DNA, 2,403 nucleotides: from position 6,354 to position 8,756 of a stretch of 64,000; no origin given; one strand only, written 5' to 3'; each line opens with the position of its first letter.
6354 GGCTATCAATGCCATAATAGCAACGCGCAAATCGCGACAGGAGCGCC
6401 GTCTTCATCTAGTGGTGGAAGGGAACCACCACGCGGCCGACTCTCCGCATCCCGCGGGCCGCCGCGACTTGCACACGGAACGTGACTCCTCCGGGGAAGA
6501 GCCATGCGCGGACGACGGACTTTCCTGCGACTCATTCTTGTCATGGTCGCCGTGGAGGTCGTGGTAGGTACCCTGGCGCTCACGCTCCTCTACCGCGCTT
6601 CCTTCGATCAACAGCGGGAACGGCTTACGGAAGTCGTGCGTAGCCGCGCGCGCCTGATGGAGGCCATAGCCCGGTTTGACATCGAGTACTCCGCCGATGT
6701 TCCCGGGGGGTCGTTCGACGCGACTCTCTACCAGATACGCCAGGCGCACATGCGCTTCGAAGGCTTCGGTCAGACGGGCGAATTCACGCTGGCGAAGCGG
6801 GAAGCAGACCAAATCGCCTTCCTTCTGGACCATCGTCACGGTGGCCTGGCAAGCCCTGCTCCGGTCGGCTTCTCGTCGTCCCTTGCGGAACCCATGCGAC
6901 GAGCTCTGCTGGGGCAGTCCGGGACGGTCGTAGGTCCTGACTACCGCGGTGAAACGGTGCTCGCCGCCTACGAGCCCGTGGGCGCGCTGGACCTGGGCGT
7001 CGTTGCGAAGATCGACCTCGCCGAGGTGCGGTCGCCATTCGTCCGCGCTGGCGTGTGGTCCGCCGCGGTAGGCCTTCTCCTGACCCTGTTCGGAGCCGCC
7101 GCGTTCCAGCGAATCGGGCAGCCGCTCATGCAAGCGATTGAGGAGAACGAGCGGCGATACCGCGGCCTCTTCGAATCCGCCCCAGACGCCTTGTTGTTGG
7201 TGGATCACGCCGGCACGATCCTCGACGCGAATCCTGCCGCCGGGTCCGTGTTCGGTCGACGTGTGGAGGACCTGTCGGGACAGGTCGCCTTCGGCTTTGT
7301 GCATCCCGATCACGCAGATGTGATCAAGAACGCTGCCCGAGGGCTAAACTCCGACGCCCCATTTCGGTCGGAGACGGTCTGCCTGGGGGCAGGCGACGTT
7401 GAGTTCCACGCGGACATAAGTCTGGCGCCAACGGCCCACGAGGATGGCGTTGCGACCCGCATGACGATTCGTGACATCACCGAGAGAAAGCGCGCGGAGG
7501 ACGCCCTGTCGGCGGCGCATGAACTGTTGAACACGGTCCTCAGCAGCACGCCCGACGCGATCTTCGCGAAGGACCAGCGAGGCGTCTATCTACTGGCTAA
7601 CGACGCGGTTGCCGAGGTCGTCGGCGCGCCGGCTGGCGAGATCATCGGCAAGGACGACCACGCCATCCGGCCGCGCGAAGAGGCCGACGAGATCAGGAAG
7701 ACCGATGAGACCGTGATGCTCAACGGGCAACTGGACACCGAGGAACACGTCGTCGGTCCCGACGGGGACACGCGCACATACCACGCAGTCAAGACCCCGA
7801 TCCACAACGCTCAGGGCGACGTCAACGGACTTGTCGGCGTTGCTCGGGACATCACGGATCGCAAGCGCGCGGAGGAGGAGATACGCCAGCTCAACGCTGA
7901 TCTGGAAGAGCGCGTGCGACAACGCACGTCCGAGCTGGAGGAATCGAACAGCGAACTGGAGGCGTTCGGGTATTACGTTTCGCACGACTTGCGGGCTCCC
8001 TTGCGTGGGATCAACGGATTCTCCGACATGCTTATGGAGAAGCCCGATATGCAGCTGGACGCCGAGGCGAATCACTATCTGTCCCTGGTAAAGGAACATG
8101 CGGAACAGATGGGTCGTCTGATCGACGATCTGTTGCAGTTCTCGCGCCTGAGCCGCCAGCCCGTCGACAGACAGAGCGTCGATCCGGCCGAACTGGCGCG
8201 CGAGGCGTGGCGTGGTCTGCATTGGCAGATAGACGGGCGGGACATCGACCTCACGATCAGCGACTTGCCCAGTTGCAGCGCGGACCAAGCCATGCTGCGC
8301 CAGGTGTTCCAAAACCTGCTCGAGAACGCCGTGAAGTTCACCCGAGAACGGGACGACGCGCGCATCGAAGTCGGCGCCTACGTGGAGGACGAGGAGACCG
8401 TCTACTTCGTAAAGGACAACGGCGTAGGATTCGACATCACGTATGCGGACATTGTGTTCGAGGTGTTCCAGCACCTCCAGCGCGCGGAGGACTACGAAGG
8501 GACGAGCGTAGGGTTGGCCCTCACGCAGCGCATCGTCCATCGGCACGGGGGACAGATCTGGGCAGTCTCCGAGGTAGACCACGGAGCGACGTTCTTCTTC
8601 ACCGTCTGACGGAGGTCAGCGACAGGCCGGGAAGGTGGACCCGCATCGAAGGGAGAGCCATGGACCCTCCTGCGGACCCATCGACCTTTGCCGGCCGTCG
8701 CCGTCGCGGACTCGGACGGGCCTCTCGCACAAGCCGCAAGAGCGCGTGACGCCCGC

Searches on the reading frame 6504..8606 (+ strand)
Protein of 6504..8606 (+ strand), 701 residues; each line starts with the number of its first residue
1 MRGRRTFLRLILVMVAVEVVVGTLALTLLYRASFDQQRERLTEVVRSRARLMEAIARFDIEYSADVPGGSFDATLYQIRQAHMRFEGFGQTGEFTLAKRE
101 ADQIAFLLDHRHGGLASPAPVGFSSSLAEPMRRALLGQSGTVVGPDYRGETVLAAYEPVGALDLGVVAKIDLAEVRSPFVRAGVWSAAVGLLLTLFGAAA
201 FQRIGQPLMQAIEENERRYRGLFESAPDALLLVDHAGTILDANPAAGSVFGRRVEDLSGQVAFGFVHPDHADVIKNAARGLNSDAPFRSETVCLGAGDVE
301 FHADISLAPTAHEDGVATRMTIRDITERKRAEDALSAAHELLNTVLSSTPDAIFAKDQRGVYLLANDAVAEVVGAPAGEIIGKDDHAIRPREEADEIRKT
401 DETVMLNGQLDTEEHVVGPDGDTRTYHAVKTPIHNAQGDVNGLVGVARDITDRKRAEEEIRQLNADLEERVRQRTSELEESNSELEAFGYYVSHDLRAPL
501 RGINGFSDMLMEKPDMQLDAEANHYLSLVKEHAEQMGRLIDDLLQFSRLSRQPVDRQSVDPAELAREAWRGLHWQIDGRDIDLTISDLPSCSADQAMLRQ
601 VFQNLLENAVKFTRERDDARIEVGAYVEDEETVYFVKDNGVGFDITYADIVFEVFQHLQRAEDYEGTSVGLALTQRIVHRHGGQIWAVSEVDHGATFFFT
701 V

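Call 48: search_protein_families(library=pfam, proteins=[window:6504-8606:+], max_evalue=0.00001)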
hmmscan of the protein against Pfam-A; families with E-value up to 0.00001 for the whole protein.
window:6504-8606:+ (701 aa): 7 families
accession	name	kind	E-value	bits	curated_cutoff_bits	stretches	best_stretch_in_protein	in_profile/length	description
PF08448.16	PAS_4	-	6e-32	110.6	23.1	2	346-455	1-110/110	PAS fold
PF00989.32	PAS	-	4.9e-24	85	22.6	2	218-324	2-112/113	PAS fold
PF13426.13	PAS_9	-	7.5e-22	78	27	2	227-327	1-103/103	PAS domain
PF02518.31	HATPase_c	-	2.8e-20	73.2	26.4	1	594-700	2-106/111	Histidine kinase-, DNA gyrase B-, and HSP90-like ATPase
PF13188.13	PAS_8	-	3.2e-15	55.8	21.8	1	217-277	1-61/65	PAS domain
PF00512.31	HisKA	-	2.3e-14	53.6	26.9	1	488-550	5-64/66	His Kinase A (phospho-acceptor) domain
PF08447.18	PAS_3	-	8.4e-09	36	25.6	0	364-447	3-89/89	PAS fold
